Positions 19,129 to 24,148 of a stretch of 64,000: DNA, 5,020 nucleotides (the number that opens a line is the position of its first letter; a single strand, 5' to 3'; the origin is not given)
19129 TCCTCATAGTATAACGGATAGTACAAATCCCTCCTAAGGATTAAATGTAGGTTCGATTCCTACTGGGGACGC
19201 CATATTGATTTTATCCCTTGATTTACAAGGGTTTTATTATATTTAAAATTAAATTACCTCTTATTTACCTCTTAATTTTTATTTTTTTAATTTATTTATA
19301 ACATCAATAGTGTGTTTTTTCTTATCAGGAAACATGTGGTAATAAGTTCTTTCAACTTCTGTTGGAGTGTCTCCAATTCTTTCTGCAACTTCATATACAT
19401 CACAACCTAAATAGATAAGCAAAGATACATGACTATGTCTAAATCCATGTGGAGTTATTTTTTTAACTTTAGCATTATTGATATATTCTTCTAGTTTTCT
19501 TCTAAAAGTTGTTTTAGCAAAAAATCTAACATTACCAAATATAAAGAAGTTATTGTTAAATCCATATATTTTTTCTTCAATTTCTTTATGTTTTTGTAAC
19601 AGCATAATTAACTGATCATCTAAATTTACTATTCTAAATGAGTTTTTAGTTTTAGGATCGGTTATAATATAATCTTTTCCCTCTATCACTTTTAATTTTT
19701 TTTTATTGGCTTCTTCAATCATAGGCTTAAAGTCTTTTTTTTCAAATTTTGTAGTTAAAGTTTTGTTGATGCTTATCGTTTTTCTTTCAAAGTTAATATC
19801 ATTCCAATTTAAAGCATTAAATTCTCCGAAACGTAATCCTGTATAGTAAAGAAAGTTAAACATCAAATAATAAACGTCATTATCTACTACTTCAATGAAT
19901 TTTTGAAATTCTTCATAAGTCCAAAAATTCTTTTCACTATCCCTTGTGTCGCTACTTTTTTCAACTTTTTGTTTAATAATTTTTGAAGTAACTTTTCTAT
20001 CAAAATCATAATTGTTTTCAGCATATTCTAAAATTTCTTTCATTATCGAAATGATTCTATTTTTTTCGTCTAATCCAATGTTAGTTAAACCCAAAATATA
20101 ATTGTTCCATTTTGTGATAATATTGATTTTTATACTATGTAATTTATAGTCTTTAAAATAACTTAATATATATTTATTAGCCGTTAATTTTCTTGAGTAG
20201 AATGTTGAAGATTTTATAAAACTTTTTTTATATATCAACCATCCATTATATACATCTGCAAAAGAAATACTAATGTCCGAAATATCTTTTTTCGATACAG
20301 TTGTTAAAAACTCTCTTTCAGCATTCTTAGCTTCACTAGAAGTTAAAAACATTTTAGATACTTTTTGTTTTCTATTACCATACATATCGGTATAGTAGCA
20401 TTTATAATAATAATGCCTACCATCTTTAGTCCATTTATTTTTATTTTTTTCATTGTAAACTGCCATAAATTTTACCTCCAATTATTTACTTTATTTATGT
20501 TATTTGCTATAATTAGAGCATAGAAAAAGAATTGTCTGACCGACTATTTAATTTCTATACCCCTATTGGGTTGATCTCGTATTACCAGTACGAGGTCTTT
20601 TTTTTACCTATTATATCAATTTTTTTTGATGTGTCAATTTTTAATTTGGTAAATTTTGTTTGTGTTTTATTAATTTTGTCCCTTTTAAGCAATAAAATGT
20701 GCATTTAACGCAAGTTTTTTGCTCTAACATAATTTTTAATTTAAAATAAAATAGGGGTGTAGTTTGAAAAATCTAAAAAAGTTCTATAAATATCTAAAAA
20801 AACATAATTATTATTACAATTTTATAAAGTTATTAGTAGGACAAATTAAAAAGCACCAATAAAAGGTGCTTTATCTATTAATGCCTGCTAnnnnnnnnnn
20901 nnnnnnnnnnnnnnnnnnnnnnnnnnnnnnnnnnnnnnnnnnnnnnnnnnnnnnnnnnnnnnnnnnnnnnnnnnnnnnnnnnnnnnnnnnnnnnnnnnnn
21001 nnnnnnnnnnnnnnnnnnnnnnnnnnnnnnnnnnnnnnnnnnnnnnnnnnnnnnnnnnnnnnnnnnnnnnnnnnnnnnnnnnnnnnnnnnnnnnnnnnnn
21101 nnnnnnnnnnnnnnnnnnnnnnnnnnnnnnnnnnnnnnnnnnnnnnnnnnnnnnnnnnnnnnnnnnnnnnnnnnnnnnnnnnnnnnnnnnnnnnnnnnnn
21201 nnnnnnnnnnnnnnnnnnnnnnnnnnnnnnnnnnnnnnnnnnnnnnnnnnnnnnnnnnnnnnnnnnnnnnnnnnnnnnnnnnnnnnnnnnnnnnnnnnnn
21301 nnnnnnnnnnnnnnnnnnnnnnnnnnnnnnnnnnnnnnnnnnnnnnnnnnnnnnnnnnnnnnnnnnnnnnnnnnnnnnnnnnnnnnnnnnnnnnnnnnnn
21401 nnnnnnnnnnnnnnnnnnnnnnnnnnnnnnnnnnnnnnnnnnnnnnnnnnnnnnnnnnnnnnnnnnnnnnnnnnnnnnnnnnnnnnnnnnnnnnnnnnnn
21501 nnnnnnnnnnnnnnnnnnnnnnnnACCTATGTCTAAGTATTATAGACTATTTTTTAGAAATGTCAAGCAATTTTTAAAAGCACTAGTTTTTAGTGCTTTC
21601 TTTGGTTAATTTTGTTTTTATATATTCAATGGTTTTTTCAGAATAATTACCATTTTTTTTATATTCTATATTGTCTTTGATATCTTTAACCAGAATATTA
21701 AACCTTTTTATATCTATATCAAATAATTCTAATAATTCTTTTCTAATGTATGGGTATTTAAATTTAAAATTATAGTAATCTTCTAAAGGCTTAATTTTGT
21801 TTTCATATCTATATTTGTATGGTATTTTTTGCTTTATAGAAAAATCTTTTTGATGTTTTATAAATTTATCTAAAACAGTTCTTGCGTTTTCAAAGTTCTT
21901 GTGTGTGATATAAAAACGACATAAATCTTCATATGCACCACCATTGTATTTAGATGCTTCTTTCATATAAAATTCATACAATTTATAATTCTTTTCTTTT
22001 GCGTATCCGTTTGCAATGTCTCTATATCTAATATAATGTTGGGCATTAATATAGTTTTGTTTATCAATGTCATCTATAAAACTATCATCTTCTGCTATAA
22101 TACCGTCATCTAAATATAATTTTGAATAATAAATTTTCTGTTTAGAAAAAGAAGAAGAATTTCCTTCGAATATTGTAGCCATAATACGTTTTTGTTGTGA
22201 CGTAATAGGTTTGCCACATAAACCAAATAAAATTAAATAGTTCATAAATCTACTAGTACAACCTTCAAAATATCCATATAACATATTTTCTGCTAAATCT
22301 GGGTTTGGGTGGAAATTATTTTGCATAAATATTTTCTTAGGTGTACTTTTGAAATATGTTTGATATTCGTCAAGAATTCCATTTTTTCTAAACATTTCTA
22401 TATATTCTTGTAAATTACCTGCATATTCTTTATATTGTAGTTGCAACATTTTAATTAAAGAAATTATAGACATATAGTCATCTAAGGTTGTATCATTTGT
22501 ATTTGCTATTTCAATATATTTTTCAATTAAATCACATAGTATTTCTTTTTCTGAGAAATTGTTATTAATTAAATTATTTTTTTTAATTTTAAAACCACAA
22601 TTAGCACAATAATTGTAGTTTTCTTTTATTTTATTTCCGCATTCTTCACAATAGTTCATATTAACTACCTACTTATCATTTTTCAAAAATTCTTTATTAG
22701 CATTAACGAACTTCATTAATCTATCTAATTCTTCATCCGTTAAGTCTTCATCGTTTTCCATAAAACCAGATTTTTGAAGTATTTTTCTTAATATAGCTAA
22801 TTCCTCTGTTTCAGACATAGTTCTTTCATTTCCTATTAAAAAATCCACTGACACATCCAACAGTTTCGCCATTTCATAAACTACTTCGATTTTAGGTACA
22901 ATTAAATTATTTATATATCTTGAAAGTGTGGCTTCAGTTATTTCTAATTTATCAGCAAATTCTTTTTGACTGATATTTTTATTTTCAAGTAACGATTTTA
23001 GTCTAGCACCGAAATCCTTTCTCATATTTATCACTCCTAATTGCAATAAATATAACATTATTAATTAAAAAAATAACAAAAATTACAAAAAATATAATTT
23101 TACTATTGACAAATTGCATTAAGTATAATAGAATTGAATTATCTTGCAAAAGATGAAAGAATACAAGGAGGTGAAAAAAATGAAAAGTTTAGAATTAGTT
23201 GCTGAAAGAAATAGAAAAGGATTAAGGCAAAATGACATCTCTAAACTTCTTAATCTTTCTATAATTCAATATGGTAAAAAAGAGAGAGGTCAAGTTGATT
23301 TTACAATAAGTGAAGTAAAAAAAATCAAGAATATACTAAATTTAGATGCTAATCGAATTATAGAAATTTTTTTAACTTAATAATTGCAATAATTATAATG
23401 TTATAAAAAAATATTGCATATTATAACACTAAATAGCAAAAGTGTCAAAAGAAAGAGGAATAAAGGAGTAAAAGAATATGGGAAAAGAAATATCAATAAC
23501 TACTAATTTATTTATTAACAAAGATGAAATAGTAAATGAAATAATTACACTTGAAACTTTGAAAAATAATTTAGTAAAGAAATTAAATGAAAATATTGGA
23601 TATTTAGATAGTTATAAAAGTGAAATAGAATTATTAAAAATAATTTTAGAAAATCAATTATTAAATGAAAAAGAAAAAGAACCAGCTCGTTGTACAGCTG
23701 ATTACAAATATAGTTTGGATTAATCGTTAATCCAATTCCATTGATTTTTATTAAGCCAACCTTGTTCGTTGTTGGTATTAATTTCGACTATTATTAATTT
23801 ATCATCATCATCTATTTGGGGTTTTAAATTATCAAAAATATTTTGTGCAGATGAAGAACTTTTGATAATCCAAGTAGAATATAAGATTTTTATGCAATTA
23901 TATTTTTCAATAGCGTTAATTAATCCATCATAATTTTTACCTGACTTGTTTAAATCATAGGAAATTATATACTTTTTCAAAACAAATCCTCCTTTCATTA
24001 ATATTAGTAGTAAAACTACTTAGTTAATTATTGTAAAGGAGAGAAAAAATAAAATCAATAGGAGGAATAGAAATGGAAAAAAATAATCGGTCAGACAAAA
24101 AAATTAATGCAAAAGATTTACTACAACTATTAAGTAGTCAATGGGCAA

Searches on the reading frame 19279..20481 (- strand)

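Call 7: search_protein_families(library=pfam, proteins=[window:19279-20481:-], max_evalue=0.01)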
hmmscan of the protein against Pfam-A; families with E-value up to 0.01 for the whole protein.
window:19279-20481:- (400 aa): 3 families
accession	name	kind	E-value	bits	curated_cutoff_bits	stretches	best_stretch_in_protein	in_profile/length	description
PF00589.27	Phage_integrase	-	2e-16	60.7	27.1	1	190-383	6-168/172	Phage integrase family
PF14659.12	Phage_int_SAM_3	-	6.6e-10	39.5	22.6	1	74-129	2-57/58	Phage integrase, N-terminal SAM-like domain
PF14657.12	Arm-DNA-bind_4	-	8.1e-09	35.4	22.3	1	24-64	2-44/47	Arm DNA-binding domain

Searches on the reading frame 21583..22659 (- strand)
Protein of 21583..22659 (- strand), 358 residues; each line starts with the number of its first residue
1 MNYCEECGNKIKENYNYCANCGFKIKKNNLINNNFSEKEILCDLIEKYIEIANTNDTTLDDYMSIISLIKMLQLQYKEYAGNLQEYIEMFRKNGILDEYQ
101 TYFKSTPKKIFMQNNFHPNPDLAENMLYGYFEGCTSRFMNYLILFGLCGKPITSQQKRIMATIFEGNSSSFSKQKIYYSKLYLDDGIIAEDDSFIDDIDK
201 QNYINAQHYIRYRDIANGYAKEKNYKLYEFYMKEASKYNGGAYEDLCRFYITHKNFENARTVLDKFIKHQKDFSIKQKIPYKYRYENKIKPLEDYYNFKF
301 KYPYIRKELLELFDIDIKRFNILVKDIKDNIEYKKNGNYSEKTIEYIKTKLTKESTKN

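Call 7: search_protein_families(library=pfam, proteins=[window:21583-22659:-], max_evalue=0.01)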
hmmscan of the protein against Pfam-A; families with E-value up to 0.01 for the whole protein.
window:21583-22659:- (358 aa): 4 families
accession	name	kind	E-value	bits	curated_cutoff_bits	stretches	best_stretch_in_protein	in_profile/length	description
PF13240.11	Zn_Ribbon_1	-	8.2e-05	22.7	25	1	3-24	1-22/23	zinc-ribbon domain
PF17032.10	Zn_ribbon_15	-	0.0033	18.6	28.9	1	2-22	53-73/73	zinc-ribbon family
PF13248.11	Zn_ribbon_3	-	0.0053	16.6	27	1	1-23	2-24/26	zinc-ribbon domain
PF12773.13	DZR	-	0.0071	16.9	27.3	0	4-22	1-19/45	Double zinc ribbon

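Call 13: search_protein_families(library=phrogs, proteins=[window:21583-22659:-], max_evalue=0.01)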
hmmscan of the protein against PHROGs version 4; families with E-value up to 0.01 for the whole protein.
window:21583-22659:- (358 aa): 3 families
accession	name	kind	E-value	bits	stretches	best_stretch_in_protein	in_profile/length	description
phrog_2546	-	unknown function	1.9e-07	32.5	1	3-99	2-99/180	-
phrog_22898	-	unknown function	0.00013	23.1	1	1-84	1-82/163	-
phrog_6586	-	unknown function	0.0016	19.3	1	3-32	5-34/129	-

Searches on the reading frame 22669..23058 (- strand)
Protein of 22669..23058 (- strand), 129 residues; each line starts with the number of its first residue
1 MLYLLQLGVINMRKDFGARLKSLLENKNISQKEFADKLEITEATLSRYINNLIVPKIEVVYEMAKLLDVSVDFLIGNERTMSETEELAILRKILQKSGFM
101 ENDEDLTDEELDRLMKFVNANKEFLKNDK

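Call 13: search_protein_families(library=phrogs, proteins=[window:22669-23058:-], max_evalue=0.01)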
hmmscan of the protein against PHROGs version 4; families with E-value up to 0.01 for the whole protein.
window:22669-23058:- (129 aa): 23 families
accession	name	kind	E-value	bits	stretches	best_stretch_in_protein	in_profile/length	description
phrog_8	-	transcription regulation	2e-20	74.5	1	11-111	72-176/346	transcriptional regulator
phrog_3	-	transcription regulation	3e-15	57.9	1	11-101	84-179/430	transcriptional repressor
phrog_2967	-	transcription regulation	2e-14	54.7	1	12-122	7-121/225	transcriptional regulator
phrog_4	-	transcription regulation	3.1e-13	50.5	1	12-93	133-205/400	transcriptional repressor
phrog_2439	-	transcription regulation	6.7e-12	46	1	17-120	9-107/367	transcriptional regulator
phrog_2328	-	transcription regulation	5.7e-09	36.8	1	11-79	11-79/128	transcriptional repressor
phrog_1373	-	transcription regulation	1.9e-08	35.4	1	20-86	68-134/166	transcriptional regulator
phrog_34939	-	unknown function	6.3e-07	30.3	1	18-78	12-73/280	-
phrog_5823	-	transcription regulation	8.3e-06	26.2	1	11-105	2-105/404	transcriptional regulator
phrog_3037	-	transcription regulation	1.1e-05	26.3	1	15-119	26-112/189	transcriptional repressor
phrog_4779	-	transcription regulation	1.2e-05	26.8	1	18-66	5-58/98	transcriptional regulator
phrog_1468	-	transcription regulation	5.2e-05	23.8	1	12-49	4-41/67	transcriptional repressor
phrog_296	-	integration and excision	5.6e-05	23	1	18-101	230-300/626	DNA transposition protein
phrog_4836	-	transcription regulation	0.00013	22.6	1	11-106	71-169/194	CII-like regulator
phrog_1124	-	transcription regulation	0.00016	22.3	1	14-66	7-58/177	transcriptional regulator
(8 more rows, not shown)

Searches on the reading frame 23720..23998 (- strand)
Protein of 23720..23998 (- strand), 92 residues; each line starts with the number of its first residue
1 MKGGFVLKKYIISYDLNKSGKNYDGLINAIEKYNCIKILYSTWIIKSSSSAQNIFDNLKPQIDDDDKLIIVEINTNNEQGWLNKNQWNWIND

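Call 13: search_protein_families(library=phrogs, proteins=[window:23720-23998:-], max_evalue=0.01)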
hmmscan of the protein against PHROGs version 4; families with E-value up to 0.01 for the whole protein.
window:23720-23998:- (92 aa): 2 families
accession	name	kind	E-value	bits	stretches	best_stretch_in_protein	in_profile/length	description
phrog_1090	-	unknown function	4.1e-28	98.5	1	8-91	2-85/90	-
phrog_6988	-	unknown function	0.0065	17.4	1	8-83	4-84/135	-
